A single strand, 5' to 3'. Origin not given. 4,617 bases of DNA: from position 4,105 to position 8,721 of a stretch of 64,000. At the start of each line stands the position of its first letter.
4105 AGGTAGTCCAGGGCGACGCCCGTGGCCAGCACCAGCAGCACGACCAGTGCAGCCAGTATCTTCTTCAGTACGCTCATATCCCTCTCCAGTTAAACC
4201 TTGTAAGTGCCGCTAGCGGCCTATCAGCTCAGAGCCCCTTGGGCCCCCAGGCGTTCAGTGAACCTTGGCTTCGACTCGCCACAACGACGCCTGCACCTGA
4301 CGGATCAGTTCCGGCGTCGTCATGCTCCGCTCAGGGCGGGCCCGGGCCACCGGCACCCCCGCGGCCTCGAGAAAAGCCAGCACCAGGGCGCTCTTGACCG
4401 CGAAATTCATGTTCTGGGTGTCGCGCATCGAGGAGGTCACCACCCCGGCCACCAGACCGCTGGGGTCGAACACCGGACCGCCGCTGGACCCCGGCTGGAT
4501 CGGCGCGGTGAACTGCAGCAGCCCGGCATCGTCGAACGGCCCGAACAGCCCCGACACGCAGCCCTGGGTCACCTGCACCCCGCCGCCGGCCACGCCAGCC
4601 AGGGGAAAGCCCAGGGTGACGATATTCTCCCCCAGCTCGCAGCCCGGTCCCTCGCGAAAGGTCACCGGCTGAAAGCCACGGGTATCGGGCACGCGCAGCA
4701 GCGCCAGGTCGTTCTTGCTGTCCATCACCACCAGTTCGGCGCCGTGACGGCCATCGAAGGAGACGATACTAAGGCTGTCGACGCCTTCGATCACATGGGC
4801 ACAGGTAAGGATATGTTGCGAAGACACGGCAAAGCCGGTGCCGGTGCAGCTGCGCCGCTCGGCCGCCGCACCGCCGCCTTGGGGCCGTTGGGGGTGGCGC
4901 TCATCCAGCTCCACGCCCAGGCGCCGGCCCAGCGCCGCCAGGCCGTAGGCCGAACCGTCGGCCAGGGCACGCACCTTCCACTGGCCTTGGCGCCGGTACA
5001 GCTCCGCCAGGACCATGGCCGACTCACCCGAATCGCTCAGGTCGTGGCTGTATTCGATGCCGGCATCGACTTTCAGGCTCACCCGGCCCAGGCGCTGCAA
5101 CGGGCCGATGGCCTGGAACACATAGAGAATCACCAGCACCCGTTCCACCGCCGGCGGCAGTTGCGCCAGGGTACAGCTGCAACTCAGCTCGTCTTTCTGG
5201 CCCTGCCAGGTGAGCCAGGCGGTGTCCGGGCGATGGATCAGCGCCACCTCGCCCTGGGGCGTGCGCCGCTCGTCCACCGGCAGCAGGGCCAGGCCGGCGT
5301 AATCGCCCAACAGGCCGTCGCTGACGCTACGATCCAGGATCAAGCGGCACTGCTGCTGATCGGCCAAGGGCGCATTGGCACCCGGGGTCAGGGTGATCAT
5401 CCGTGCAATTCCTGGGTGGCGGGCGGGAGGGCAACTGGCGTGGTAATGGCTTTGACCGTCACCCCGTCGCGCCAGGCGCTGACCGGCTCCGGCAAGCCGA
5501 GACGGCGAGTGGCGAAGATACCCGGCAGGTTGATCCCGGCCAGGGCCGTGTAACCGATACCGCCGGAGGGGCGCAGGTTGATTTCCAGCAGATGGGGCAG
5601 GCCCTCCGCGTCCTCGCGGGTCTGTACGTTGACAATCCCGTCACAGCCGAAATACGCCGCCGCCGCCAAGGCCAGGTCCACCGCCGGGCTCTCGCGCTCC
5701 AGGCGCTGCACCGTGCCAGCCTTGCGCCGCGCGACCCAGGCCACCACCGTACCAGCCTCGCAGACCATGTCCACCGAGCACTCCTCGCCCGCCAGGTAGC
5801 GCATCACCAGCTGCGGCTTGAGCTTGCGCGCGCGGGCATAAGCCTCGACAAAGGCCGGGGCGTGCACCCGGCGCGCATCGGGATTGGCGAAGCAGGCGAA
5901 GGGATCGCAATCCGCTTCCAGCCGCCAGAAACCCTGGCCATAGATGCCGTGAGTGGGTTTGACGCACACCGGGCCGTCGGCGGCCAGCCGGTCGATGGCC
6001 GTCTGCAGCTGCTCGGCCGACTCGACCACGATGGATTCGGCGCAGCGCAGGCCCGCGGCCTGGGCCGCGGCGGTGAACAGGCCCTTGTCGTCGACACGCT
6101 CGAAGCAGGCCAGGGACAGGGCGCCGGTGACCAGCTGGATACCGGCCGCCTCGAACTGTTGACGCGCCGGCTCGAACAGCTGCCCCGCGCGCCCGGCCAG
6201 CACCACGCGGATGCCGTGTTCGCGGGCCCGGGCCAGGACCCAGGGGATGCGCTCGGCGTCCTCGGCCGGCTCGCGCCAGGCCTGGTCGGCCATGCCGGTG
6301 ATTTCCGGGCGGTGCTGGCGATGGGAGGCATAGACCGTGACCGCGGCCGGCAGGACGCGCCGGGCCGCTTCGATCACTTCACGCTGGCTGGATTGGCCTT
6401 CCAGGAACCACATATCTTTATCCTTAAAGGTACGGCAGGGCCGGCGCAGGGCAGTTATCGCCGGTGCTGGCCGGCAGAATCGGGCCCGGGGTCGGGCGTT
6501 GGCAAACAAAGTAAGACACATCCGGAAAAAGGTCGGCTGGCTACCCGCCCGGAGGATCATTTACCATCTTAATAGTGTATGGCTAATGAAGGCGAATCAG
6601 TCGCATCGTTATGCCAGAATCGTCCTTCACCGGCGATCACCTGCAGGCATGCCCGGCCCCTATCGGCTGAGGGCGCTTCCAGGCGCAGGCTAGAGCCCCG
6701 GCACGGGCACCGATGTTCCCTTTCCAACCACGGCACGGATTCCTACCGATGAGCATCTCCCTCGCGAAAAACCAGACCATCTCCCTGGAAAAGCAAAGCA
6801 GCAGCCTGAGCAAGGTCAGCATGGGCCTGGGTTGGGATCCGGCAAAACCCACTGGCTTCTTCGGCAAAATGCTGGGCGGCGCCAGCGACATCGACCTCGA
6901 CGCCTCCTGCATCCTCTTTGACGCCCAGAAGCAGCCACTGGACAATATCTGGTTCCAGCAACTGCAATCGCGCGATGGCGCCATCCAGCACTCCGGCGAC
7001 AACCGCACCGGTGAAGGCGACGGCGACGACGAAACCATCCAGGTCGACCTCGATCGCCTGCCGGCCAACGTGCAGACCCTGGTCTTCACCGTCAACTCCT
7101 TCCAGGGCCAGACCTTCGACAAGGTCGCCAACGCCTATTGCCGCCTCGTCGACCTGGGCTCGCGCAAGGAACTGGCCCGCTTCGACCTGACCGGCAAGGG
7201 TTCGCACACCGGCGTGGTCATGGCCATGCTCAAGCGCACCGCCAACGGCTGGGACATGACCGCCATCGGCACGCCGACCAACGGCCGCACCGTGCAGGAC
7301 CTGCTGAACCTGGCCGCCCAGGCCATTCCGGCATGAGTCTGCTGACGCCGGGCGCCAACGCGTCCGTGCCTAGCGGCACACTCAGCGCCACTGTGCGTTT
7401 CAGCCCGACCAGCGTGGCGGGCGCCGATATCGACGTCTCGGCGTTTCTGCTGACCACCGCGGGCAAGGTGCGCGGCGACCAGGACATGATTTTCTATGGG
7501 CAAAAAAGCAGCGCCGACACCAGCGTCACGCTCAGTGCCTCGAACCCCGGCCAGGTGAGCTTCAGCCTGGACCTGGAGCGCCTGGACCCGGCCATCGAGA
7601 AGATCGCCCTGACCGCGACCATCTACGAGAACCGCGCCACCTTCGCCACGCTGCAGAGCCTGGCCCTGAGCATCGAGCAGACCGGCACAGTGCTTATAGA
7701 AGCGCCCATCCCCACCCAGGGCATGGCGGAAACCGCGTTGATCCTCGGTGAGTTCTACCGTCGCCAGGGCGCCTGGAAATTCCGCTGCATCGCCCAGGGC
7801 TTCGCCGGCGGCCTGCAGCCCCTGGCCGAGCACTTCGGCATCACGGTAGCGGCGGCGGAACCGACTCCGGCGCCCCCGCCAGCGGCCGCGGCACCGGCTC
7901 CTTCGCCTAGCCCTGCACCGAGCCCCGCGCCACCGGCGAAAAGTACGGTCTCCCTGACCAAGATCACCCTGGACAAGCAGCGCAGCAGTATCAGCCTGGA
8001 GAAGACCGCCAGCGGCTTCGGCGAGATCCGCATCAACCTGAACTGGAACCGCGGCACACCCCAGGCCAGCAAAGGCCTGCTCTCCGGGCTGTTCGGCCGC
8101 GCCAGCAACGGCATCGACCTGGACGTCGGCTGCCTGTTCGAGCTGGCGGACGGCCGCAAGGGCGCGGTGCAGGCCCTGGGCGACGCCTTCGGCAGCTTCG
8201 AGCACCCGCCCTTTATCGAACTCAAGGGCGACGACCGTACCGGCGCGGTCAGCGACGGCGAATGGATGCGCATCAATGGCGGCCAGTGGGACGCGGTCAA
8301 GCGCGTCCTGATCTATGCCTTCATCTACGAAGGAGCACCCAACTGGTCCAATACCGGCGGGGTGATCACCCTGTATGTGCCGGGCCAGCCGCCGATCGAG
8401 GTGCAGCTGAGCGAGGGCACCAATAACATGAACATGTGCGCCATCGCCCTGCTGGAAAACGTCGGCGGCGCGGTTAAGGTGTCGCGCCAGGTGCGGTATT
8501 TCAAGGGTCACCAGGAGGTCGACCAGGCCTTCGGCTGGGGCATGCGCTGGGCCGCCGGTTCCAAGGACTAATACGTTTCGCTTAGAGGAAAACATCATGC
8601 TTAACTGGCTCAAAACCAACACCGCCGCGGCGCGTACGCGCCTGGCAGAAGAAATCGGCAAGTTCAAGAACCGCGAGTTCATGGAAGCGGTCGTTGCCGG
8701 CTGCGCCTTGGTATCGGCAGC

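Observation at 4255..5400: TerD-like domain fused to a trypsin-like serine protease inside the Ter enzyme operon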

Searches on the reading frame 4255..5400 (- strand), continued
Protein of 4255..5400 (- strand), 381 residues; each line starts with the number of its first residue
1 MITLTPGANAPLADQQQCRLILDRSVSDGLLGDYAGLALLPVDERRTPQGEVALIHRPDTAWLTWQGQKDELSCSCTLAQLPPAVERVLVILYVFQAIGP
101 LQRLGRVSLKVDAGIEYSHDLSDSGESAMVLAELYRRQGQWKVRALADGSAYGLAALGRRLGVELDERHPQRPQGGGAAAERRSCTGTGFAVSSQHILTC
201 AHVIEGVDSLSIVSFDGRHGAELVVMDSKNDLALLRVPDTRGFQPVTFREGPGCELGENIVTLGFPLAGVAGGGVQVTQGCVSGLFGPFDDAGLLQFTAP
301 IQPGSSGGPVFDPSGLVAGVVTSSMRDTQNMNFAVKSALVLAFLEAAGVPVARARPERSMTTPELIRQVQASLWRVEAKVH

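Call 56: find_encoding_contigs(protein=P0155, flank=8000, max_places=1)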
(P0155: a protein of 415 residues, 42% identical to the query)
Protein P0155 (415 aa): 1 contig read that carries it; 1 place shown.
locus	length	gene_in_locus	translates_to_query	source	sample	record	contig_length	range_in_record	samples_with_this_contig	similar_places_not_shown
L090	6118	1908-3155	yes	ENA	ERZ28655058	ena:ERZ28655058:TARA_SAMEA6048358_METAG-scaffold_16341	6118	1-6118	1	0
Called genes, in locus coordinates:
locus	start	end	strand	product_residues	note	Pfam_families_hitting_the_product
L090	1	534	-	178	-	?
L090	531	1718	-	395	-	PF15609:PRTase_2, PF12500:TRSP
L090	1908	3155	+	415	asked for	PF02342:TerD, PF00089:Trypsin, PF13365:Trypsin_2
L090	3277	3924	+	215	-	PF07509:DUF1523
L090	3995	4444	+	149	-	PF04391:DUF533 (faint), PF05099:TerB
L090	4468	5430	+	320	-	PF01370:Epimerase, PF04321:RmlD_sub_bind, PF16363:GDP_Man_Dehyd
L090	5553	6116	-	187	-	?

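Call 57: find_encoding_contigs(protein=P0276, flank=8000, max_places=1)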
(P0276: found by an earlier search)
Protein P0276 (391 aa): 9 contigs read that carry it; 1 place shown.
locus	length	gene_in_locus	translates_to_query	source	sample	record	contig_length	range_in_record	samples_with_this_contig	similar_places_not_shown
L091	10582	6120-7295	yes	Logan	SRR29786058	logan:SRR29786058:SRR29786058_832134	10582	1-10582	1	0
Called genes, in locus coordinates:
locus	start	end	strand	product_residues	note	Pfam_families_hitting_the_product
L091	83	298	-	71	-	PF09493:DUF2389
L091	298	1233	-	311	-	PF00376:MerR, PF13411:MerR_1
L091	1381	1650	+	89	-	PF10985:DUF2805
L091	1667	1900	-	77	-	-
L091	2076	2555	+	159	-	PF00106:adh_short, PF01370:Epimerase (weak), PF08659:KR, PF13460:NAD_binding_10 (weak), PF13561:adh_short_C2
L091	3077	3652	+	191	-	PF02342:TerD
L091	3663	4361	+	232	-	PF01987:AIM24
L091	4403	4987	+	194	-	PF02342:TerD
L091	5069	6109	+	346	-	PF15632:ATPgrasp_Ter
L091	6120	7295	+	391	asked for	PF02342:TerD, PF00089:Trypsin (weak), PF13365:Trypsin_2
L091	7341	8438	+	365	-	PF15609:PRTase_2, PF12500:TRSP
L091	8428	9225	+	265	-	PF05116:S6PP (weak), PF08282:Hydrolase_3 (faint)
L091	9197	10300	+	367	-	PF11202:StiP, PF15608:PELOTA_1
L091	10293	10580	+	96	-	?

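Call 63: find_related_loci(query=A2, collection=viral_contigs, flank=8000)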
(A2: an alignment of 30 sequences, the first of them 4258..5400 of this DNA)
Query A2 (381 aa) in viral_contigs; peptide patterns used: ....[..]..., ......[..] (x = any residue, [..] = any of these).
59 stretches matched a pattern; 2 encode a relative of the query (tblastn E <= 1e-3); 2 distinct loci.
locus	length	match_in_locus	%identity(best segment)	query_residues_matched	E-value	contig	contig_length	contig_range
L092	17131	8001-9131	51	4-379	1e-115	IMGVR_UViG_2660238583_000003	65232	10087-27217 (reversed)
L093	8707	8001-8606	39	181-373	5e-36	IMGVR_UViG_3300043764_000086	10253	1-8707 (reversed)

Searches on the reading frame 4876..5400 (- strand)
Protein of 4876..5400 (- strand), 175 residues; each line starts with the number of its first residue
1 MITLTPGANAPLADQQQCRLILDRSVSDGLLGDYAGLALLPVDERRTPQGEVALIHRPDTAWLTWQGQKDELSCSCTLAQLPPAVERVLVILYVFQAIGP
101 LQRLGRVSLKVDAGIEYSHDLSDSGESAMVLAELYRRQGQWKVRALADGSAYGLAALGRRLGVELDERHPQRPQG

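Call 21: search_solved_structures(query=window:4876-5400:-, max_evalue=1, show_alignments=3)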
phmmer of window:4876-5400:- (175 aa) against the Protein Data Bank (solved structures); distinct sequences matched with E-value up to 1: 2.
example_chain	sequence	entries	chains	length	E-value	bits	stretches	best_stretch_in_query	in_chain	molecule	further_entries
3ibz_A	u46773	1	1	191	4.4e-09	39.6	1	47-164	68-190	Putative tellurium resistant like protein TerD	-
2kxt_A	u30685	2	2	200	5.7e-09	39.2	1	59-169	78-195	Tellurite resistance protein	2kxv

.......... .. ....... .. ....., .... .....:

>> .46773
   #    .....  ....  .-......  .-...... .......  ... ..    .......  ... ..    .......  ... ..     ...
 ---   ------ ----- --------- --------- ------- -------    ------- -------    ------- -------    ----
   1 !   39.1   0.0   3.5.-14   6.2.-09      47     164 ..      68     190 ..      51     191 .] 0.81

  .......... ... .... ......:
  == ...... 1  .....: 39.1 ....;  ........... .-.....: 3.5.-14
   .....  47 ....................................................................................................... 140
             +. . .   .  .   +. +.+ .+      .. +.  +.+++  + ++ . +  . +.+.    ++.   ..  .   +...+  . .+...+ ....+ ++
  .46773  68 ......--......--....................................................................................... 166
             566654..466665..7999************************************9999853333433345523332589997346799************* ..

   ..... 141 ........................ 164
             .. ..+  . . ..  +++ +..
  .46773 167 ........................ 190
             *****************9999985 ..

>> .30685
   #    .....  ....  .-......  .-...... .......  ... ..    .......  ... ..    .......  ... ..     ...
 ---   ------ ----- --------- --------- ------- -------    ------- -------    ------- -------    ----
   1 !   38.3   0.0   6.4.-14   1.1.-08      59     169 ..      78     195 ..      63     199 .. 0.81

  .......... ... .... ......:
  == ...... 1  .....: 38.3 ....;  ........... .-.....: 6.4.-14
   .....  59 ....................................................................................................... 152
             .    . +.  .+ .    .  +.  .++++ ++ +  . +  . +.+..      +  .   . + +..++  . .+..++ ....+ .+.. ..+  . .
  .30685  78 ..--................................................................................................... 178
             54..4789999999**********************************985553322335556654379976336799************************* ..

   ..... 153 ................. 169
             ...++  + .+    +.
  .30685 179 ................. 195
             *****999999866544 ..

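Call 71: predict_structure(alignment_id=A4)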
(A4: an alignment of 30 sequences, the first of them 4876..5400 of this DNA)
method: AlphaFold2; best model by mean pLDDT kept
length: 175 residues; sequences in the alignment: 30
mean_pLDDT: 91.8   pTM: 0.90
mean pLDDT of the five models: 91.8, 91.0, 89.4, 89.1, 86.7
residues with pLDDT >= 90: 139; 70-90: 30; 50-70: 5; < 50: 1
segments of 3 or more residues with pLDDT < 50: none
pLDDT, mean of each block of 10 residues (from residue 1): 95 94 91 93 95 84 85 94 96 93 96 95 95 96 94 93 89 58
secondary structure, 60 per line:
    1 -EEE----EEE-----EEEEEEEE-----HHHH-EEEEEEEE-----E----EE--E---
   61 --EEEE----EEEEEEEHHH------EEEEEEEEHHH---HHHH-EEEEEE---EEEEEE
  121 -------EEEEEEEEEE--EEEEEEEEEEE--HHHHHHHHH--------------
elements in order: E2-4 E9-11 E17-24 H30-33 E35-42 E63-66 E71-77 E87-94 H101-104 E106-111 E115-120 E128-137 E140-150 H153-161

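Call 73: fold_search(model_id=the predicted structure, library=pdb)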
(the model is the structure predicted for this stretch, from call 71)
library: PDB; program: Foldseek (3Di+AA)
matches with E <= 10: 1366; with E <= 0.001: 7
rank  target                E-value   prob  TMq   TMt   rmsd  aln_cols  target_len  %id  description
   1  9a6r_B                8.6e-11  1.00  0.72  0.64   4.5       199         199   16  Integrative model of GLPD-SCP2 by crosslinking MS and deep learning (released 2024-09-18)
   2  2kxt_MODEL_1_A        1.2e-08  1.00  0.67  0.67   4.3       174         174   20  NMR structure and calcium-binding properties of the tellurite resistance protein TerD from Klebsiella pneumoni (released 2010-12-22)
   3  3ibz                  3.5e-08  1.00  0.65  0.64   4.0       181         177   20  Crystal structure of putative tellurium resistant like protein (TerD) from Streptomyces coelicolor A3(2) (released 2009-08-18)
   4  7jtk_A                8.7e-07  1.00  0.58  0.16   6.7       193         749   17  Radial spoke 1 isolated from Chlamydomonas reinhardtii (released 2020-12-16)
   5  2qz7_A                9.8e-07  1.00  0.60  0.61   4.2       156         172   17  The crystal structure of a homologue of telluride resistance protein (TerD), SCO6318 from Streptomyces coelicolor A3(2 (released 2007-08-28)
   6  2qng                  1.9e-06  1.00  0.58  0.59   5.2       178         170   14  Crystal structure of unknown function protein SAV2460 (released 2007-07-31)
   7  2qz7_B                2.1e-06  1.00  0.58  0.60   4.6       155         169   19  The crystal structure of a homologue of telluride resistance protein (TerD), SCO6318 from Streptomyces coelicolor A3(2 (released 2007-08-28)
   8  8qdr_A                6.7e-03  0.41  0.20  0.08  10.4       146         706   11  Vitis vinifera dimeric 13S-lipoxygenase LOXA in a detergent bound open conformation (released 2024-10-30)
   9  2pvs_B                9.4e-03  0.51  0.23  0.12  10.5       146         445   10  Structure of human pancreatic lipase related protein 2 mutant N336Q (released 2007-12-18)
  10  8qdr_B                1.1e-02  0.28  0.21  0.08  10.4       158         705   11  Vitis vinifera dimeric 13S-lipoxygenase LOXA in a detergent bound open conformation (released 2024-10-30)
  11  6nfc_D                1.7e-02  0.66  0.26  0.36   9.2       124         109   13  BG505 MD64 N332-GT5 SOSIP trimer in complex with BG18-like precursor HMP42 fragmentantigen binding and base-binding RM (released 2019-11-06)
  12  9n7q_F                1.9e-02  0.63  0.24  0.34   9.1       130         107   14  H1 hemagglutinin (A/Michigan/45/2015) in complex with anchor-targeting Fab ST15 (released 2026-02-18)
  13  5t5v_B                1.9e-02  0.30  0.21  0.07  10.6       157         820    7  LIPOXYGENASE-1 (SOYBEAN) AT 293K (released 2017-09-06)
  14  4nre                  2.0e-02  0.54  0.26  0.09   9.9       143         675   13  The structure of human 15-lipoxygenase-2 with a substrate mimic (released 2014-02-12)
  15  5cba_D                2.1e-02  0.82  0.28  0.39   8.7       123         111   13  3B4 in complex with CXCL13 - 3B4-CXCL13 (released 2015-11-04)
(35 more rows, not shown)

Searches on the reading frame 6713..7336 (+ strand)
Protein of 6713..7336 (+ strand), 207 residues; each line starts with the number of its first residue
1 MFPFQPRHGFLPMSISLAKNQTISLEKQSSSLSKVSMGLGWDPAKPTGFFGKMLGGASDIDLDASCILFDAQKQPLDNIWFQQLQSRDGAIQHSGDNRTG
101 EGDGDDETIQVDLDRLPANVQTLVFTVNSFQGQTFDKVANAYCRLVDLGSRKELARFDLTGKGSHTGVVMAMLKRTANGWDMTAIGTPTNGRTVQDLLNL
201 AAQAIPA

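Call 5: search_protein_families(library=pfam, proteins=[window:6713-7336:+], max_evalue=0.01)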
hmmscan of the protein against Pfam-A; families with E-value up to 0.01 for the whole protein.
window:6713-7336:+ (207 aa): 1 family
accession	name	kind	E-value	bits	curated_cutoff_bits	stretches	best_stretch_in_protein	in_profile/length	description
PF02342.23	TerD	-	1.2e-48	165.5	25.3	1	13-197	1-183/187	TerD domain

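Call 6: search_protein_families(library=ncbifam, proteins=[window:6713-7336:+], max_evalue=0.01)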
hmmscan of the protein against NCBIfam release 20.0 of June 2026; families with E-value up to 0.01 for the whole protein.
window:6713-7336:+ (207 aa): 1 family
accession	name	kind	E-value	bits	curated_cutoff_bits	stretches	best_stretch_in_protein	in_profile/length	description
NF041916.1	RING_SCO0854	equivalog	3.6e-10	38.7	600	1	59-178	571-701/842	MXAN_6230/SCO0854 family RING domain-containing protein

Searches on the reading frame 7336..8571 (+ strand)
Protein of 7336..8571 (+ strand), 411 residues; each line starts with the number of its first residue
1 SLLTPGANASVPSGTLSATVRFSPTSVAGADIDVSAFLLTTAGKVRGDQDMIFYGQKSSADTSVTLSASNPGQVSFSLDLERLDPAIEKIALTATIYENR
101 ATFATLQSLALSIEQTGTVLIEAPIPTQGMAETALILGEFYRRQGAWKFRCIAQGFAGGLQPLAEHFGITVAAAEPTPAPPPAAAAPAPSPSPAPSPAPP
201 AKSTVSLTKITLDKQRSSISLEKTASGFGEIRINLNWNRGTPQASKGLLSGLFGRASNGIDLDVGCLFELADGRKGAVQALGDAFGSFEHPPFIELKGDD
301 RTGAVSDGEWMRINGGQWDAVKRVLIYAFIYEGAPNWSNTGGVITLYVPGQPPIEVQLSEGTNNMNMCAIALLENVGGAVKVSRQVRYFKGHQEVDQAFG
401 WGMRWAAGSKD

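Call 5: search_protein_families(library=pfam, proteins=[window:7336-8571:+], max_evalue=0.01)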
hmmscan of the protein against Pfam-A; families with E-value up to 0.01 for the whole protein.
window:7336-8571:+ (411 aa): 1 family
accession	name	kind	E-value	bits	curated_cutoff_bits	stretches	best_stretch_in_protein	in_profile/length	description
PF02342.23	TerD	-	1.8e-38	132.3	25.3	1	26-167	35-187/187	TerD domain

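Call 6: search_protein_families(library=ncbifam, proteins=[window:7336-8571:+], max_evalue=0.01)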
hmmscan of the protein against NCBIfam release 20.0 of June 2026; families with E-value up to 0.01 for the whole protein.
window:7336-8571:+ (411 aa): 0 families
